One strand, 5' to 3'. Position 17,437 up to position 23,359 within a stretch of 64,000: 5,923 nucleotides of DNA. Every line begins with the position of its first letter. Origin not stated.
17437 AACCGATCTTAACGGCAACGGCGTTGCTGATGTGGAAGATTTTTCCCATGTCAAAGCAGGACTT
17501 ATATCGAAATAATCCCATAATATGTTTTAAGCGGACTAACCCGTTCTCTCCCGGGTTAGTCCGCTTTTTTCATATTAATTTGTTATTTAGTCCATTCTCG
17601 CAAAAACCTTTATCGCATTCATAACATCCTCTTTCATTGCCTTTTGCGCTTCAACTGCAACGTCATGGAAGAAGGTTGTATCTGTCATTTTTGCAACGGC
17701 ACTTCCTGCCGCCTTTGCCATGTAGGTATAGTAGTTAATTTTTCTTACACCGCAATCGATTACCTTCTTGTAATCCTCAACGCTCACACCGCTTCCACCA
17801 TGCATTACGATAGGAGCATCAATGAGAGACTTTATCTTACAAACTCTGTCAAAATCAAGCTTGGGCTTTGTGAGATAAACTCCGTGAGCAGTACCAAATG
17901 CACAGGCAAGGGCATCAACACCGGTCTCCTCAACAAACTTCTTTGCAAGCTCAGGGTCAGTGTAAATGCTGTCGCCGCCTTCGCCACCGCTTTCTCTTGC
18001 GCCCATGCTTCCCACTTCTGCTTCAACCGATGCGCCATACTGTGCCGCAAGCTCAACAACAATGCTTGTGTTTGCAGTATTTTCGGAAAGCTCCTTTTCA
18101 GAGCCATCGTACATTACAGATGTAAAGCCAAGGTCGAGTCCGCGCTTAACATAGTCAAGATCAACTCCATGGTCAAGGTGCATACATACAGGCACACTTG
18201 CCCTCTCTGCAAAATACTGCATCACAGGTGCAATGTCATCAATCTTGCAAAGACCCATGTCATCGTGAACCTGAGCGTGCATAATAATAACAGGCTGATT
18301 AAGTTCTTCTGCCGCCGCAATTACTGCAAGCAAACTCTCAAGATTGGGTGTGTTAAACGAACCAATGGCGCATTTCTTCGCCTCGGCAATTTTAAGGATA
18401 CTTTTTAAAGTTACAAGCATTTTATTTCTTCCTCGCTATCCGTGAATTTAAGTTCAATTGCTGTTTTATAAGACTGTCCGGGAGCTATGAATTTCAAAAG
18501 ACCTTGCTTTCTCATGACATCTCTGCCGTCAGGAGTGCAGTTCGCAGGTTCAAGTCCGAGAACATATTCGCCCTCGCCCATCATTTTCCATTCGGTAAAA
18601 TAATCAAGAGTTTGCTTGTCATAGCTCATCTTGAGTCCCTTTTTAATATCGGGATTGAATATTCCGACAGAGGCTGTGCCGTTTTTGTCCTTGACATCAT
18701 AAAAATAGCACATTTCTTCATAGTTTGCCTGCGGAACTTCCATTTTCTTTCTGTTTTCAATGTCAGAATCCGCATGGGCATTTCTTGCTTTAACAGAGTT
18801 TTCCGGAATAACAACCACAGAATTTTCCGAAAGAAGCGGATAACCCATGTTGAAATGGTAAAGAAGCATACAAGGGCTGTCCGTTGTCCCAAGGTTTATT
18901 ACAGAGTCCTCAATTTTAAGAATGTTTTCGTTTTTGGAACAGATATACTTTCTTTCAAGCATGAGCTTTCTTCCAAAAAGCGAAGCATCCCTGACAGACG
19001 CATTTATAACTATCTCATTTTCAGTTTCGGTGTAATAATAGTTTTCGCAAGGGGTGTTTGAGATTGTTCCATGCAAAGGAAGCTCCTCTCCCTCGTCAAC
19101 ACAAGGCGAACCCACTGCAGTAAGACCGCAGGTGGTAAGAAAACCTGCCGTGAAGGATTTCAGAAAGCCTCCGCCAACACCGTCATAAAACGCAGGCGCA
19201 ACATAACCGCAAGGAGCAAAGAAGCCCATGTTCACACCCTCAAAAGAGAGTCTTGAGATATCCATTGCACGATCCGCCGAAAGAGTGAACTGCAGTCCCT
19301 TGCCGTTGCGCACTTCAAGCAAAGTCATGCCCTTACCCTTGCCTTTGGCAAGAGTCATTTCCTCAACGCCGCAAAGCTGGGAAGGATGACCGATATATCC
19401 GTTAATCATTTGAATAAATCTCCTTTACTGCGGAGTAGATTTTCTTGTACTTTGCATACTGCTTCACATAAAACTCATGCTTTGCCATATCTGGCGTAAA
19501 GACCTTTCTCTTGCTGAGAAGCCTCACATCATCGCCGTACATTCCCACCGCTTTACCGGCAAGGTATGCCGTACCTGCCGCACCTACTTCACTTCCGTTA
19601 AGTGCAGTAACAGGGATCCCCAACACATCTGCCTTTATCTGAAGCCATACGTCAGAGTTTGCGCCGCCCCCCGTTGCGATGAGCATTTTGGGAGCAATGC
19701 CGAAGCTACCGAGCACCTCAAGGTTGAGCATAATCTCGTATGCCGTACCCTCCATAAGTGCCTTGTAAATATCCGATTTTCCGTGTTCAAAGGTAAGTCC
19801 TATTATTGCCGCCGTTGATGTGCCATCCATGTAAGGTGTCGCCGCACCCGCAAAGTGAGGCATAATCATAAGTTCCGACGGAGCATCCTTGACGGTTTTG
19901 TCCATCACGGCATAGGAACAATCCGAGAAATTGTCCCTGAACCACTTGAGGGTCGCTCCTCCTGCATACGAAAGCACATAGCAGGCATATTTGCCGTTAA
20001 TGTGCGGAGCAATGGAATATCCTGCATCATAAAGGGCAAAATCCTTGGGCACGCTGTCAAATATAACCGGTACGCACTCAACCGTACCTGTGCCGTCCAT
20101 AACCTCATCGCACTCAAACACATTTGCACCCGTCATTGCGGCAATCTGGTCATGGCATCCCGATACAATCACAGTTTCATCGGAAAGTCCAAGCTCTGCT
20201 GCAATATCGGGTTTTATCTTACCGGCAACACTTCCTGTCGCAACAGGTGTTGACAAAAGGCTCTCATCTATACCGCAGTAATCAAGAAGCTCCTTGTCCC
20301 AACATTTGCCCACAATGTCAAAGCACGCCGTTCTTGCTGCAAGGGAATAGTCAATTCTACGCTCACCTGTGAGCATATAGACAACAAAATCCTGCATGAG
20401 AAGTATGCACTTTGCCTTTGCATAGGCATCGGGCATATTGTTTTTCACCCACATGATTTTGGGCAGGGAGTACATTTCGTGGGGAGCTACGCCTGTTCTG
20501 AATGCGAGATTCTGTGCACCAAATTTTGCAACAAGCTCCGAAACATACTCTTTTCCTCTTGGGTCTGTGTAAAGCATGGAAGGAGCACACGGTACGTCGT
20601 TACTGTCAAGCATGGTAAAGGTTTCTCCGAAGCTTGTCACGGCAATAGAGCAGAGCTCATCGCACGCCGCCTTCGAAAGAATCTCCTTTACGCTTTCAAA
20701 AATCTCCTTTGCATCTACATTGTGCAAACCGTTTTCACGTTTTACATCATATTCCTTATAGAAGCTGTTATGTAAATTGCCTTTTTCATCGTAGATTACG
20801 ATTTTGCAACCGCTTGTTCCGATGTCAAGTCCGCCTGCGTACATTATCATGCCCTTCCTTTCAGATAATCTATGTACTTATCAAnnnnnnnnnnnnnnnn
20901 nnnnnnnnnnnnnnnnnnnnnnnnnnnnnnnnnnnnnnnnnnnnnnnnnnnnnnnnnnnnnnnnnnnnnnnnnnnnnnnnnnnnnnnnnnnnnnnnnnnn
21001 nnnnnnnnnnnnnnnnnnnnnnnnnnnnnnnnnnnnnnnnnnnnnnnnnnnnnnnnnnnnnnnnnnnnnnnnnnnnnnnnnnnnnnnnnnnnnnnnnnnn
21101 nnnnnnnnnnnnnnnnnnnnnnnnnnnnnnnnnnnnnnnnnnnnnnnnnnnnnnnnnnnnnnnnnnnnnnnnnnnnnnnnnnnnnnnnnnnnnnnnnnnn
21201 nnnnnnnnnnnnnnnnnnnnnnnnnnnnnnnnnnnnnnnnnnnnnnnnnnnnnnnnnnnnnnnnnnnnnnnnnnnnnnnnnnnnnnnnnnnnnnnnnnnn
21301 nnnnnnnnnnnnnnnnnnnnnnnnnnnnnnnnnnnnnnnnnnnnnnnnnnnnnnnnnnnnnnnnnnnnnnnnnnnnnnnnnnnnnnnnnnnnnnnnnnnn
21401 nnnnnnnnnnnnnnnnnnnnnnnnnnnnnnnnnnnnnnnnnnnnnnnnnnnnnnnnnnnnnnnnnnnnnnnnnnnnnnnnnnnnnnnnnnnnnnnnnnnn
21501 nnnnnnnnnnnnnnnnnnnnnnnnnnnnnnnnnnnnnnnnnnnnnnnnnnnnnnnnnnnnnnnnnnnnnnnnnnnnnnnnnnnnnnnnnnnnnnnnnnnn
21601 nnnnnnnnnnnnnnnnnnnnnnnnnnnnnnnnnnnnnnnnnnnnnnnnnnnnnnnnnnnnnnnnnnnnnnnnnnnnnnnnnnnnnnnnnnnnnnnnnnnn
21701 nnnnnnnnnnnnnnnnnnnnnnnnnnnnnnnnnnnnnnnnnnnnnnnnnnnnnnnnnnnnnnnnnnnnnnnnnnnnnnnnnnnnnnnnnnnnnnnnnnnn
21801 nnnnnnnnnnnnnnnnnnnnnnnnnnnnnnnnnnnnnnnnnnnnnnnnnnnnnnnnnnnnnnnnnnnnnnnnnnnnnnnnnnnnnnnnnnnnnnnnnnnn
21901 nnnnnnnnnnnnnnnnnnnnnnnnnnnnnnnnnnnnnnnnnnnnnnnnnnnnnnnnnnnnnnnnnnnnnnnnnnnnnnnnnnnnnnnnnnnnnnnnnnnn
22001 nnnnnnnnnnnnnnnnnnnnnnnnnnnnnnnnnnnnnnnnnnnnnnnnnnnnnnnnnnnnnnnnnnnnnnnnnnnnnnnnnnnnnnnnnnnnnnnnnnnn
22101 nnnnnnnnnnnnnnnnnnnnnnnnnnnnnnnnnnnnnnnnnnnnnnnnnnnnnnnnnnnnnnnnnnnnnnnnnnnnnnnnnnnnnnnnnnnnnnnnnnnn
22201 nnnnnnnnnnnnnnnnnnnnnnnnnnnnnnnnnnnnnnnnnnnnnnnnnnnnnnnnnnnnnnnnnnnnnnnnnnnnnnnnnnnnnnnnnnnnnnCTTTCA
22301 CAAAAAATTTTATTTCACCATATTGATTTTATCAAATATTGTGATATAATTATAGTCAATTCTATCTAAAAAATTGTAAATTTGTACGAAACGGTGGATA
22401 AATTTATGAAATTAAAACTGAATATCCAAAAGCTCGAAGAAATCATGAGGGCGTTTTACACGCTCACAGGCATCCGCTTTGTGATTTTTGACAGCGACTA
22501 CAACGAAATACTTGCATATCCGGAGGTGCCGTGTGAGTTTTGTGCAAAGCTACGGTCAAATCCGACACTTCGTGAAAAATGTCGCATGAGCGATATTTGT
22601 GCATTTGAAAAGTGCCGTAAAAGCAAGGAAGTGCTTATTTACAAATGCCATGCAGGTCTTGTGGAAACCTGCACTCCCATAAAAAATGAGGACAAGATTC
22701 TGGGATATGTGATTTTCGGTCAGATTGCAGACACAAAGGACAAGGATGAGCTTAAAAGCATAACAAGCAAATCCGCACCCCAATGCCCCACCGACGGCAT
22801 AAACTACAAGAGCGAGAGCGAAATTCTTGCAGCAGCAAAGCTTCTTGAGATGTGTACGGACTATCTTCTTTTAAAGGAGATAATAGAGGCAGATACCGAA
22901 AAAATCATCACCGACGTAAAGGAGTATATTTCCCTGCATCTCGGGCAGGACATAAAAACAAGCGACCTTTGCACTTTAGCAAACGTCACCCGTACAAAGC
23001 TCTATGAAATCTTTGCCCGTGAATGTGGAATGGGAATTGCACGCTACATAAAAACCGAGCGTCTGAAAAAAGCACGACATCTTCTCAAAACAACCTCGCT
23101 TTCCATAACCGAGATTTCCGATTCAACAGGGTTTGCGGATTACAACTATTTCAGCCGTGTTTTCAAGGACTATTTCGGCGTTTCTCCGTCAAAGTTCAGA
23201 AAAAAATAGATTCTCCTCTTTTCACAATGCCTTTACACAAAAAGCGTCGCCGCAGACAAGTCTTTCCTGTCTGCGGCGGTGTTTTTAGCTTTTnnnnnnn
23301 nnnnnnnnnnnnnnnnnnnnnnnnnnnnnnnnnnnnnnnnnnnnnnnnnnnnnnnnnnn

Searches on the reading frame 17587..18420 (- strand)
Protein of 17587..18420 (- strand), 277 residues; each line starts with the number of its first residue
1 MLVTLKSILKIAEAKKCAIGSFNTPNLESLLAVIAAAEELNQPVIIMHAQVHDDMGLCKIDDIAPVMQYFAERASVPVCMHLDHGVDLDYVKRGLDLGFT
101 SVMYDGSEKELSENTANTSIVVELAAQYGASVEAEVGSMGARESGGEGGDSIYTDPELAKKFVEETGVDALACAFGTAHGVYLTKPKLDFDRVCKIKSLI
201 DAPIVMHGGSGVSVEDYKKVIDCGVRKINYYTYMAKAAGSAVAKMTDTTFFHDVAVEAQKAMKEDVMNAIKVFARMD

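Call 10: search_protein_families(library=pfam, proteins=[window:17587-18420:-], max_evalue=0.001)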
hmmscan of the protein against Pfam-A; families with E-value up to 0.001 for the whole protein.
window:17587-18420:- (277 aa): 1 family
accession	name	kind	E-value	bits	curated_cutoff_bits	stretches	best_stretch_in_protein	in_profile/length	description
PF01116.26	F_bP_aldolase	-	9.1e-85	285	25.5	1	3-274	1-273/277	Fructose-bisphosphate aldolase class-II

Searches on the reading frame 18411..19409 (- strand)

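Call 10: search_protein_families(library=pfam, proteins=[window:18411-19409:-], max_evalue=0.001)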
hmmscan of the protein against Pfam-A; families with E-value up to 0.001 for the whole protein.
window:18411-19409:- (332 aa): 1 family
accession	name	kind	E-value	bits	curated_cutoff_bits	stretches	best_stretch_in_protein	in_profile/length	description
PF14486.12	DUF4432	-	2.1e-95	319.4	32.5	1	26-321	2-303/304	Domain of unknown function (DUF4432)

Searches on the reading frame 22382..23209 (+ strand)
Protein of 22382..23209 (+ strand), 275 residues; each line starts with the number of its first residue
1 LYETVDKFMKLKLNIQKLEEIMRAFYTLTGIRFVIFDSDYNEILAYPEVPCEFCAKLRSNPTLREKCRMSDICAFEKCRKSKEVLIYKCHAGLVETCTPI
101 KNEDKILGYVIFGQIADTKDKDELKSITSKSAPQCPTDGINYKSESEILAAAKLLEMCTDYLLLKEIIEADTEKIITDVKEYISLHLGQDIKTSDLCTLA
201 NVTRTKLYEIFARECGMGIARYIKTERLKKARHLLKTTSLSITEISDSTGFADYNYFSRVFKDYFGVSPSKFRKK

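Call 10: search_protein_families(library=pfam, proteins=[window:22382-23209:+], max_evalue=0.001)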
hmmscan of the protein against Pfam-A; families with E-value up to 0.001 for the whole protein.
window:22382-23209:+ (275 aa): 3 families
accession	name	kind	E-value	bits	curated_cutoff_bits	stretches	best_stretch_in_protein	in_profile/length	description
PF10114.15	PocR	-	2.1e-31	109.3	23.9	1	13-164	3-159/162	Sensory domain found in PocR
PF12833.13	HTH_18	-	6.5e-23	81.3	33.6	1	196-274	1-79/80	Helix-turn-helix domain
PF00165.29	HTH_AraC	-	1.4e-13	51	26.6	1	235-274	1-42/42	Bacterial regulatory helix-turn-helix proteins, AraC family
